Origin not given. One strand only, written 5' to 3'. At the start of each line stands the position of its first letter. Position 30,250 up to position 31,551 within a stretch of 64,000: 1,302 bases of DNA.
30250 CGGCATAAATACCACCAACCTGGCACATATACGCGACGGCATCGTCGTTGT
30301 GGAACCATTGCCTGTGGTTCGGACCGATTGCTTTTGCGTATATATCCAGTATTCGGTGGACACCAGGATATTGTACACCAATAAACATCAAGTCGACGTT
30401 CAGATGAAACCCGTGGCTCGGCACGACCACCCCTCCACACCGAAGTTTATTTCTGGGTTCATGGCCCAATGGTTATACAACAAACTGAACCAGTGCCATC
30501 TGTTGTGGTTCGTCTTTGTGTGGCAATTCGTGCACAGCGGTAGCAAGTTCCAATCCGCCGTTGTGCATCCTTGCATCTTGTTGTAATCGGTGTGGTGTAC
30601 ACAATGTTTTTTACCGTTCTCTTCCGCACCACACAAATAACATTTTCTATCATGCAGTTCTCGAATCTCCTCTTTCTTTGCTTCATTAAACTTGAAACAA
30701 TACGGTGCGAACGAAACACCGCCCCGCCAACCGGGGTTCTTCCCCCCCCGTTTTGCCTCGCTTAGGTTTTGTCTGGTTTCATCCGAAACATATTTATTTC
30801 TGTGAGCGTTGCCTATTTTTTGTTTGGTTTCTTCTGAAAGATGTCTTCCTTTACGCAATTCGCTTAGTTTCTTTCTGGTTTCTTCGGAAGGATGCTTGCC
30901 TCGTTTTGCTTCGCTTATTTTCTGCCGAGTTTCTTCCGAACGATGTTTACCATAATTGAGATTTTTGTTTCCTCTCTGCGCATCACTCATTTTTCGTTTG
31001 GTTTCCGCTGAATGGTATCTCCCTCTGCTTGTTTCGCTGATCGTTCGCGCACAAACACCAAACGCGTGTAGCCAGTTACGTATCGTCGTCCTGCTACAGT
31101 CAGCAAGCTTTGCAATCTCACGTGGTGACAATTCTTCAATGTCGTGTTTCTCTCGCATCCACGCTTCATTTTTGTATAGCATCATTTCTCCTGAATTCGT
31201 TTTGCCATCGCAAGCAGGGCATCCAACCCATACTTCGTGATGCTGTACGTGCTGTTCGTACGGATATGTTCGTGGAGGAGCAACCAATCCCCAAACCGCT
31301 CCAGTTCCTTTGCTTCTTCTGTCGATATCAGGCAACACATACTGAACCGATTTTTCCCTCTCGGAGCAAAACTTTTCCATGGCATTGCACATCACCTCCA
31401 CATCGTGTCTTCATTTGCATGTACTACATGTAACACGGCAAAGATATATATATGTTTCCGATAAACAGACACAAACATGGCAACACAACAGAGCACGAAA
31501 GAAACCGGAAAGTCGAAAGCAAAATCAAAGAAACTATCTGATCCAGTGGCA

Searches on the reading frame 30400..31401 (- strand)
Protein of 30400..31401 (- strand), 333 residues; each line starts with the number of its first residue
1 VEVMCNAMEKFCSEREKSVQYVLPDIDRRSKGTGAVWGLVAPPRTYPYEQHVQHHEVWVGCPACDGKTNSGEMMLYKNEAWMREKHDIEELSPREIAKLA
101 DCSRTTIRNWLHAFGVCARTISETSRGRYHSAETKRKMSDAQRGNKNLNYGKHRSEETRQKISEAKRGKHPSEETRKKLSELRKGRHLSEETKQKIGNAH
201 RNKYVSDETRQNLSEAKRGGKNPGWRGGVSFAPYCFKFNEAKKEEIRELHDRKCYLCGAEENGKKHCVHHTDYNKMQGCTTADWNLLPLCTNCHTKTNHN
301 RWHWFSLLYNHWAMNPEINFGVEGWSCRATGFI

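Call 13: search_protein_families(library=pfam, proteins=[window:30400-31401:-], max_evalue=0.01)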
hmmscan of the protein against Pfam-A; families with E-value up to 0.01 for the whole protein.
window:30400-31401:- (333 aa): 4 families
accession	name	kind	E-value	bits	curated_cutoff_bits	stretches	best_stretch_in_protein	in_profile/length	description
PF07460.16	NUMOD3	-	3.1e-25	88.2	20.4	1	127-163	1-37/37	NUMOD3 motif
PF13551.12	HTH_29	-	0.00012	22.5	28.1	1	89-114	10-36/64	Winged helix-turn helix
PF13384.12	HTH_23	-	0.00032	20.9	24.6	1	90-114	17-41/50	Homeodomain-like domain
PF08281.18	Sigma70_r4_2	-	0.0011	19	25.7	1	86-112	22-48/54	Sigma-70, region 4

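Call 14: search_protein_families(library=phrogs, proteins=[window:30400-31401:-], max_evalue=0.001)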
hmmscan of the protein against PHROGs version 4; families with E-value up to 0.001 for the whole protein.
window:30400-31401:- (333 aa): 8 families
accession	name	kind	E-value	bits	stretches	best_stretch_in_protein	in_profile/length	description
phrog_8446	-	DNA, RNA and nucleotide metabolism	4.5e-17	63.4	1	75-299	57-197/211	HNH endonuclease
phrog_314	-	DNA, RNA and nucleotide metabolism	2.4e-14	54.2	2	183-305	282-388/574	homing endonuclease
phrog_8048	-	DNA, RNA and nucleotide metabolism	1.1e-07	32.4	1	240-301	165-229/273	HNH endonuclease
phrog_655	-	DNA, RNA and nucleotide metabolism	4.3e-07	31.2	0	122-180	126-172/343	homing endonuclease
phrog_32884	-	unknown function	9e-05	23.9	0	152-204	15-67/71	-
phrog_664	-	DNA, RNA and nucleotide metabolism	0.00032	21.6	1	91-142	101-155/210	DNA binding protein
phrog_119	-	DNA, RNA and nucleotide metabolism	0.00062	19.7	0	172-303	127-260/443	HNH endonuclease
phrog_57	-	head and packaging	0.00076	20.4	0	87-167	9-76/199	terminase small subunit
